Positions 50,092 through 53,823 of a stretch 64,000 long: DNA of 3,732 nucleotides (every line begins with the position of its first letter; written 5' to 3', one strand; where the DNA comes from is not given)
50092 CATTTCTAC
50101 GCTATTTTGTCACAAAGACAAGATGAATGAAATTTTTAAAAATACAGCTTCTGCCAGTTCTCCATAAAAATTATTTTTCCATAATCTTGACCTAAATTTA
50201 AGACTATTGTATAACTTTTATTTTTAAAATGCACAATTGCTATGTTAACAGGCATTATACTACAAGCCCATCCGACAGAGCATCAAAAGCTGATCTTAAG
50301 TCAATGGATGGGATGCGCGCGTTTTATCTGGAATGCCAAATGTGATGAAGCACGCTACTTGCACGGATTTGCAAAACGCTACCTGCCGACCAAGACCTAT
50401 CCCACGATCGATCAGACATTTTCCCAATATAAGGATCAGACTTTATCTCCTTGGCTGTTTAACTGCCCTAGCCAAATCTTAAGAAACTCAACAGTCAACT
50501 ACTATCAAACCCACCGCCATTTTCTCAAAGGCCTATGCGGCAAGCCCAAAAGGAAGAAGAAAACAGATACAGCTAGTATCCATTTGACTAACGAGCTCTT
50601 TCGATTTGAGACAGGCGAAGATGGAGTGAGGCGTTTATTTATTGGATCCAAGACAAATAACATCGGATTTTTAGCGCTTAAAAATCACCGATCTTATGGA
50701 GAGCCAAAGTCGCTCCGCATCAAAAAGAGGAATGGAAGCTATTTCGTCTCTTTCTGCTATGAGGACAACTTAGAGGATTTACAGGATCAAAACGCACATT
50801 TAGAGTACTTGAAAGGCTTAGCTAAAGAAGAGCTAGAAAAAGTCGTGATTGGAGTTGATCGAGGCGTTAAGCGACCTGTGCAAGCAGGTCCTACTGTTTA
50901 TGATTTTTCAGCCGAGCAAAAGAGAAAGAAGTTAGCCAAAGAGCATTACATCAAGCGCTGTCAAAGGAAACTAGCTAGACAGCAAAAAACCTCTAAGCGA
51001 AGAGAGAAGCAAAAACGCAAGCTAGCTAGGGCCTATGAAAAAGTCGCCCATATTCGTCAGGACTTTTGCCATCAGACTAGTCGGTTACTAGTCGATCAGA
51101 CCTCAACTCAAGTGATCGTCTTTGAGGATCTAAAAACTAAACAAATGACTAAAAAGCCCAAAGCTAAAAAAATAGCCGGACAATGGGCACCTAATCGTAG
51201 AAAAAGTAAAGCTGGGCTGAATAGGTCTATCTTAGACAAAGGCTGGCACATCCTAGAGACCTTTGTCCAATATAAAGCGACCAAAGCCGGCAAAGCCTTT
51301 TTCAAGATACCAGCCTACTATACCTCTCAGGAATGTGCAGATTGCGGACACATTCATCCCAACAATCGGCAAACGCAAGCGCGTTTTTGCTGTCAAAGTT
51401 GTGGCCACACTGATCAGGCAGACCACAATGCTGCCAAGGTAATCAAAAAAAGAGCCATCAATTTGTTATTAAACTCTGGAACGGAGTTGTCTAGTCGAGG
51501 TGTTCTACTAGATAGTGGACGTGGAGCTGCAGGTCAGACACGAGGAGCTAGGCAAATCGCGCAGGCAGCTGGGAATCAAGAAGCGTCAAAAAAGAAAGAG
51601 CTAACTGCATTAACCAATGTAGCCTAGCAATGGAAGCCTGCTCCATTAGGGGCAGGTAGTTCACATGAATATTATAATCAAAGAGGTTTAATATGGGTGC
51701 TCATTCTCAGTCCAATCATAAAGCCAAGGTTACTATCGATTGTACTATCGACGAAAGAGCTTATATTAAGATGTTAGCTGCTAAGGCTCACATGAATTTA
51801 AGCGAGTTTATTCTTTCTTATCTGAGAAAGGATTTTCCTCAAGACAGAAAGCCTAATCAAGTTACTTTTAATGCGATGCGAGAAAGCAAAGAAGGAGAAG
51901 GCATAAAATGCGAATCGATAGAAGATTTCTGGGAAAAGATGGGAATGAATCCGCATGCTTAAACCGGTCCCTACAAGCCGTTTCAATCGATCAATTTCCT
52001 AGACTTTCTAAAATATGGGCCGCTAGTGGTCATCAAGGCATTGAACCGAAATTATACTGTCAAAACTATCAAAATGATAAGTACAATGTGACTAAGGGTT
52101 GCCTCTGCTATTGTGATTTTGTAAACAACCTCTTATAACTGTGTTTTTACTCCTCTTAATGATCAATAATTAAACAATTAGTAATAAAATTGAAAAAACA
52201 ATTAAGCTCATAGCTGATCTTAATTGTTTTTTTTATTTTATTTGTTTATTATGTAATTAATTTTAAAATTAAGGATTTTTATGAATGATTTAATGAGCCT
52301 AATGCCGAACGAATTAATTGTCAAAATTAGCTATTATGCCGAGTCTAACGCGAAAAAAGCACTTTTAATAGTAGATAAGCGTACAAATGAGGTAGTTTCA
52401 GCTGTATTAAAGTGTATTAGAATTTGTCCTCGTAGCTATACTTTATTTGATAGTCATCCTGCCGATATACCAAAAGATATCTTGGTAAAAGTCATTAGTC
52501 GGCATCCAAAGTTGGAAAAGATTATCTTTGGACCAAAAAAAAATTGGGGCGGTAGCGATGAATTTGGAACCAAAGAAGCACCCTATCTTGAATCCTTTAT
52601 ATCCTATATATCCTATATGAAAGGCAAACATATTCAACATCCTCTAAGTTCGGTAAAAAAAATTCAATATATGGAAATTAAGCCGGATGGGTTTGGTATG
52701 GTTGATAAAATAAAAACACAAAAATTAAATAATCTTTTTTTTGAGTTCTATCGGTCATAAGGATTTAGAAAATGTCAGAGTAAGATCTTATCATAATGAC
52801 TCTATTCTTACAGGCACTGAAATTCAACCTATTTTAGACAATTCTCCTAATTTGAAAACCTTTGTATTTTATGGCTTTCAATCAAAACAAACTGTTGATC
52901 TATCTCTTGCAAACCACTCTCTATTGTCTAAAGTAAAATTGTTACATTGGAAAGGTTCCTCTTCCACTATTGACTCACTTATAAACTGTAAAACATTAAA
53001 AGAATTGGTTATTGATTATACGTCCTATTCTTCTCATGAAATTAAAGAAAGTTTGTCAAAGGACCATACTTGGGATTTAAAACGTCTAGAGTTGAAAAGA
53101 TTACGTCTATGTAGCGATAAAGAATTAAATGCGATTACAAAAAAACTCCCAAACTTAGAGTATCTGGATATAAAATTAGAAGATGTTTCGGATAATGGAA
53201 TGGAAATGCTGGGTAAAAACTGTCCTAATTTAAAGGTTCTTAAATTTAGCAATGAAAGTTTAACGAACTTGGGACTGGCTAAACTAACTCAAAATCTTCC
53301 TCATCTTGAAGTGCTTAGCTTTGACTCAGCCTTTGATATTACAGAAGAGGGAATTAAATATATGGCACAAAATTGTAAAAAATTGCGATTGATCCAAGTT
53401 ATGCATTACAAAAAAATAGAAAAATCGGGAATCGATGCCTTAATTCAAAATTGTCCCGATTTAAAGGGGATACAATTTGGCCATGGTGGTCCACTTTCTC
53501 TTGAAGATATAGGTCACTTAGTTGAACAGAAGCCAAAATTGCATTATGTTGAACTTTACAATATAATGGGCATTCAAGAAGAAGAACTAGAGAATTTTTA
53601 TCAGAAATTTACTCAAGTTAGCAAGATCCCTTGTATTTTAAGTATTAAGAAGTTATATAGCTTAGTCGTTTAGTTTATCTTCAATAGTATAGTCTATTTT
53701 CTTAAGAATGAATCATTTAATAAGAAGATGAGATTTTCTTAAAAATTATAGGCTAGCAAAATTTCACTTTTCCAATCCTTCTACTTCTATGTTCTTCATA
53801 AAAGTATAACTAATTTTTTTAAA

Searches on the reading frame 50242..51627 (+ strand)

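Call 14: search_protein_families(library=pfam, proteins=[window:50242-51627:+], max_evalue=0.001)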
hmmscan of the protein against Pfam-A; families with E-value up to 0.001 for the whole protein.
window:50242-51627:+ (461 aa): 3 families
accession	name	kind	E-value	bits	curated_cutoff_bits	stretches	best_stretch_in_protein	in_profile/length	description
PF07282.18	Cas12f1-like_TNB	-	5.6e-19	68.5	26.3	1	335-401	1-60/60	Cas12f1-like, TNB domain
PF01385.25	OrfB_IS605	-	1.7e-13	51.3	30.5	1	200-304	16-118/120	Probable transposase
PF12323.14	HTH_OrfB_IS605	-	1.5e-06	28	21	1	9-31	10-32/47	Helix-turn-helix domain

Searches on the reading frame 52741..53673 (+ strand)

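Call 14: search_protein_families(library=pfam, proteins=[window:52741-53673:+], max_evalue=0.001)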
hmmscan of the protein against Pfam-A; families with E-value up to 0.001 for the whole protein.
window:52741-53673:+ (310 aa): 3 families
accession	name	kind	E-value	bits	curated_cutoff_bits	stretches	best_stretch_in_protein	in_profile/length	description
PF24758.1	LRR_At5g56370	-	6.4e-08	33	27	0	84-172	11-96/227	FBD-associated F-box protein At5g56370, LRR repeats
PF23598.1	LRR_14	-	2.6e-07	30.2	40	1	74-244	157-319/353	Leucine-rich repeat region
PF12799.13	LRR_4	-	0.00037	21.1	27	0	162-196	1-31/44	Leucine Rich repeats (2 copies)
